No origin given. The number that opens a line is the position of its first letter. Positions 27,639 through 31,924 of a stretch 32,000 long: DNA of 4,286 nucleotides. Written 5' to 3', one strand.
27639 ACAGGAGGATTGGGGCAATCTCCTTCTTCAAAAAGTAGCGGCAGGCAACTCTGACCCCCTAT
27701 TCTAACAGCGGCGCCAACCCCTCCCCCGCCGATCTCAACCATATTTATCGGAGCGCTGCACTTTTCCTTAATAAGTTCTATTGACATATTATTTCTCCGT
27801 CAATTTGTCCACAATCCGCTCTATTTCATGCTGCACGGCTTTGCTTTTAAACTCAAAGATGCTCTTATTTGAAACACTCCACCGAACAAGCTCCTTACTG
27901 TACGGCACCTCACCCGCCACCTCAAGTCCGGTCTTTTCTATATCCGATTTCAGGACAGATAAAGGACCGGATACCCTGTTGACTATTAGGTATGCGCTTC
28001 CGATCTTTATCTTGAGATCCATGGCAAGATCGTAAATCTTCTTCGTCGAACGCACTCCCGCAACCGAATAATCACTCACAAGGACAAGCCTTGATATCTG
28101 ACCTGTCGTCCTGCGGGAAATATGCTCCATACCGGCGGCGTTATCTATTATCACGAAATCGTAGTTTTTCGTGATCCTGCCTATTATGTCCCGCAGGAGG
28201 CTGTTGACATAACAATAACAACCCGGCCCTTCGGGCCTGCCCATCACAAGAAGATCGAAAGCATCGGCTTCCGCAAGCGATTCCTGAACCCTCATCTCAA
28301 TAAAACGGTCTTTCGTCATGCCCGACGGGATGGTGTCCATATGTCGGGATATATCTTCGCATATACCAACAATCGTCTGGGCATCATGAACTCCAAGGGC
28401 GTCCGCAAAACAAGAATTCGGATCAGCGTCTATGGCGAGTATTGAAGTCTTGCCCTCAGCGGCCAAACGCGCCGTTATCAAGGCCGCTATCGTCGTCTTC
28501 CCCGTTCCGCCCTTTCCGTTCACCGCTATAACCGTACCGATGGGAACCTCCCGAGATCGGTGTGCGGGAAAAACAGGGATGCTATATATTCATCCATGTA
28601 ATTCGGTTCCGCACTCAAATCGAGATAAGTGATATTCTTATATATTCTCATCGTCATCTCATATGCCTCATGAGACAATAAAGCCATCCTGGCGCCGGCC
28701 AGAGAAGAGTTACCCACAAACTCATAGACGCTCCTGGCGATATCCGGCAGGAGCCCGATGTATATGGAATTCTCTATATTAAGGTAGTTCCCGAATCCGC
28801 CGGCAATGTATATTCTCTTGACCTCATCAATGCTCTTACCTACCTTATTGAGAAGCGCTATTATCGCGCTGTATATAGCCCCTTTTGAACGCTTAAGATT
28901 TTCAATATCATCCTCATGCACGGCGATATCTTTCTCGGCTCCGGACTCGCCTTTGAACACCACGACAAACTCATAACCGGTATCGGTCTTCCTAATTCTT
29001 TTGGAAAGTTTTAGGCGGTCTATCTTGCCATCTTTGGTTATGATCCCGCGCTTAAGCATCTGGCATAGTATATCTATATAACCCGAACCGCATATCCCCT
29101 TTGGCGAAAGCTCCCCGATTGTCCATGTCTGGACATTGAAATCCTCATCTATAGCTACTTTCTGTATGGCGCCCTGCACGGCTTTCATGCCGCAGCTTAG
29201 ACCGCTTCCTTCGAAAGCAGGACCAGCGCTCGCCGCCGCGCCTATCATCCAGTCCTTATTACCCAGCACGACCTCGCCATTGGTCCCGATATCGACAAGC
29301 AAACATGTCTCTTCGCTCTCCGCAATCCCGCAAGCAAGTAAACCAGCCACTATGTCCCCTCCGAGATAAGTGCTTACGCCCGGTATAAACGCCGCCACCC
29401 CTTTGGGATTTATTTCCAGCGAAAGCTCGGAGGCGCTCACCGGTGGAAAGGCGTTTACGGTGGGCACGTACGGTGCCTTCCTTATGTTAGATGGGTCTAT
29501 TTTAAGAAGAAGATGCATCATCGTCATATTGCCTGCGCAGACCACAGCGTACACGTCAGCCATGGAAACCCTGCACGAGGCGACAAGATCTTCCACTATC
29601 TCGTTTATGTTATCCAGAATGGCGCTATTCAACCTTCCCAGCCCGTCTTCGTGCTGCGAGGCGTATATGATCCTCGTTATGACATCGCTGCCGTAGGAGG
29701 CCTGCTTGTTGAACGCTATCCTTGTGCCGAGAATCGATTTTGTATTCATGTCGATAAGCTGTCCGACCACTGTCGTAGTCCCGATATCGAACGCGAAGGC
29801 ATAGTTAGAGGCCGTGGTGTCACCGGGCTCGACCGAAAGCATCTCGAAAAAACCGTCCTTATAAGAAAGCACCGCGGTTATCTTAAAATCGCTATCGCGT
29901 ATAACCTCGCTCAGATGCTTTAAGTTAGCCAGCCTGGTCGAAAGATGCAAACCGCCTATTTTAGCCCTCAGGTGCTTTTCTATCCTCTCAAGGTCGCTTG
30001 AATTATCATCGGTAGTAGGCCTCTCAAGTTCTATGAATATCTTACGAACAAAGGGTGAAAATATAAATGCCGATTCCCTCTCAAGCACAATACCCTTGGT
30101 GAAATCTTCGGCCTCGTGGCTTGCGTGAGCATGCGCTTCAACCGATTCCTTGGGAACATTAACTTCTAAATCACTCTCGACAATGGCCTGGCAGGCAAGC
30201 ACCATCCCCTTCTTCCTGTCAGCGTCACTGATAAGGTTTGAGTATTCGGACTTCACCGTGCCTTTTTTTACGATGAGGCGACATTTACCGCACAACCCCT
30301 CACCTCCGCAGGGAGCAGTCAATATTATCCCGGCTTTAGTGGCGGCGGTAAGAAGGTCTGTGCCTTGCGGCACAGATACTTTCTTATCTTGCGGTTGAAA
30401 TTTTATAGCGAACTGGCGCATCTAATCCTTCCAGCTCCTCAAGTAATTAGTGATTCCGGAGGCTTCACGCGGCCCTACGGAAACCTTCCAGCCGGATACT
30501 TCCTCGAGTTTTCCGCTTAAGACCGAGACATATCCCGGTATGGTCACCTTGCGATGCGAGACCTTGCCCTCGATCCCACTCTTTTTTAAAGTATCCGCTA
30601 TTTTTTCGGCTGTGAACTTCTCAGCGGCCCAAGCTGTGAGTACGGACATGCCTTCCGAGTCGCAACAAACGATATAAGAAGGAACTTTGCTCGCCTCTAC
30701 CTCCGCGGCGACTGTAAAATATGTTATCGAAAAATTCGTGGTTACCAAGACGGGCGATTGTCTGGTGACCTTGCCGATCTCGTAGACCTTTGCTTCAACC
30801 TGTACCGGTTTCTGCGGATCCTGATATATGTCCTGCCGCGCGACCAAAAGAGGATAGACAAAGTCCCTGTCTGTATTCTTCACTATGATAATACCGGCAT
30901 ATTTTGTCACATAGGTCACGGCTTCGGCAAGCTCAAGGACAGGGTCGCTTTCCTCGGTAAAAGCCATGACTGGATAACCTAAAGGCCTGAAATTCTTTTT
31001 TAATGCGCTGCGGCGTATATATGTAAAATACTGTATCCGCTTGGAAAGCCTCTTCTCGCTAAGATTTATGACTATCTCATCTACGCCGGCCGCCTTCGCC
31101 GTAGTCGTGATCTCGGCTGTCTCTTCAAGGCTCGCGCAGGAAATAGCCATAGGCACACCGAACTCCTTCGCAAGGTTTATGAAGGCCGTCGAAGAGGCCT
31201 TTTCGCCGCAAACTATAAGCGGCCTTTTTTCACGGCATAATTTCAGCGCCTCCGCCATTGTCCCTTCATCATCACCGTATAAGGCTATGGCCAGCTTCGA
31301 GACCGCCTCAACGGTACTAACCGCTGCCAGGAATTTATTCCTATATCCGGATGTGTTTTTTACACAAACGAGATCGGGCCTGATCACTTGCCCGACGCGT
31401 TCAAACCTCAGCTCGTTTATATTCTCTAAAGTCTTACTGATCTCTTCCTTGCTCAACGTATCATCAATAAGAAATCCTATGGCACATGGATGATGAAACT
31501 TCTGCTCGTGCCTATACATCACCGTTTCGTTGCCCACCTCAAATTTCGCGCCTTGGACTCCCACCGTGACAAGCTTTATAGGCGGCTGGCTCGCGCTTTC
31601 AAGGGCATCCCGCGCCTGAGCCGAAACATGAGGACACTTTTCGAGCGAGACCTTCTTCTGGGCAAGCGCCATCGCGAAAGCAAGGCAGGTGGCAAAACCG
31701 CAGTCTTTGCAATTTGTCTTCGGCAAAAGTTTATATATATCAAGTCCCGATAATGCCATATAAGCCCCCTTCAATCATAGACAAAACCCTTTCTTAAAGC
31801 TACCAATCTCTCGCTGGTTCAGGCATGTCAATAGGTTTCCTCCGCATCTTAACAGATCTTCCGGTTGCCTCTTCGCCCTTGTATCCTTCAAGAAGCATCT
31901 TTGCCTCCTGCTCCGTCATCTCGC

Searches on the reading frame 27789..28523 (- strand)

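Call 67: search_protein_families(library=pfam, proteins=[window:27789-28523:-], max_evalue=0.0001)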
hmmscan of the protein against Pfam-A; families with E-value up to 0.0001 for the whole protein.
window:27789-28523:- (244 aa): 5 families
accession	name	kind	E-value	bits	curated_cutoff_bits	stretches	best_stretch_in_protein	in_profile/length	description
PF01656.29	CbiA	-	2.4e-15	57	25.4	1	2-221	5-124/125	CobQ/CobB/MinD/ParA nucleotide binding domain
PF13614.12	AAA_31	-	4.1e-12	46.8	27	1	2-135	8-132/177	AAA domain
PF02374.21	ArsA_ATPase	-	8.8e-07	28.9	24.3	1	1-58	6-62/305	Anion-transporting ATPase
PF00142.24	Fer4_NifH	-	2.3e-05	24.4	25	0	2-55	6-59/271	4Fe-4S iron sulfur cluster binding proteins, NifH/frxC family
PF10609.15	ParA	-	9.9e-05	22.3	27.1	0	1-174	9-167/246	NUBPL iron-transfer P-loop NTPase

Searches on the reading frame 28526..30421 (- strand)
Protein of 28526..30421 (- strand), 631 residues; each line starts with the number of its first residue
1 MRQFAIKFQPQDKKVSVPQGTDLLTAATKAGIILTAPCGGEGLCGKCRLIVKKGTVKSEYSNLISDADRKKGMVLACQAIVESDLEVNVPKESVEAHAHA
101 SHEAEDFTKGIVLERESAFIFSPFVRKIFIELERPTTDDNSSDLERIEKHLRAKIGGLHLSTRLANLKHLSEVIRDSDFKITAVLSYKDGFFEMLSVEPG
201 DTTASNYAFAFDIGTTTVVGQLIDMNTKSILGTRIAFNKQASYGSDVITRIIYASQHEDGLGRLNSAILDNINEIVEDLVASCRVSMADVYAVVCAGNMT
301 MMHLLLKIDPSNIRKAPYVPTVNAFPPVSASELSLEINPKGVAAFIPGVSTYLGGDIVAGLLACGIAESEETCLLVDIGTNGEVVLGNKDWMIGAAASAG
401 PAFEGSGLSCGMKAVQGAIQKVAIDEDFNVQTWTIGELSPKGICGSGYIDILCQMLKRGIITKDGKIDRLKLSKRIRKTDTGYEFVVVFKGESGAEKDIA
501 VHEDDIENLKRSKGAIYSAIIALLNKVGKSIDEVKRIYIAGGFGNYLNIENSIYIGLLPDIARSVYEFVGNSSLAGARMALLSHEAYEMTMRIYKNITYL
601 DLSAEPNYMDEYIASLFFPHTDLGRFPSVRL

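Call 68: search_protein_families(library=pfam, proteins=[window:28526-30421:-], max_evalue=0.0001)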
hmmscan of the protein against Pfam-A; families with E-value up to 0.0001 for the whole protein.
window:28526-30421:- (631 aa): 4 families
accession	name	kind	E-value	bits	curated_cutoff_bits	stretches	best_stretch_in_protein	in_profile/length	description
PF14574.11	RACo_C_ter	-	4.4e-96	321.4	27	1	371-629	1-260/261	C-terminal domain of RACo the ASKHA domain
PF17651.6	Raco_middle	-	9.6e-58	194.9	26.8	1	207-368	1-162/163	RACo middle region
PF17650.6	RACo_linker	-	7e-22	77.5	26.2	1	116-203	3-85/86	RACo linker region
PF00111.32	Fer2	-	4.1e-12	46.3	21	1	8-81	3-76/77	2Fe-2S iron-sulfur cluster binding domain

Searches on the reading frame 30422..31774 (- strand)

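Call 68: search_protein_families(library=pfam, proteins=[window:30422-31774:-], max_evalue=0.0001)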
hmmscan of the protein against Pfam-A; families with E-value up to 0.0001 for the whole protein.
window:30422-31774:- (450 aa): 2 families
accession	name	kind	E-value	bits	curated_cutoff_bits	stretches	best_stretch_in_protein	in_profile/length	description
PF03599.22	CdhD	-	1.1e-90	304.6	24.8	1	69-444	2-386/387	CO dehydrogenase/acetyl-CoA synthase delta subunit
PF04060.18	FeS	-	2.4e-14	53.2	23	1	17-49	1-33/33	Putative Fe-S cluster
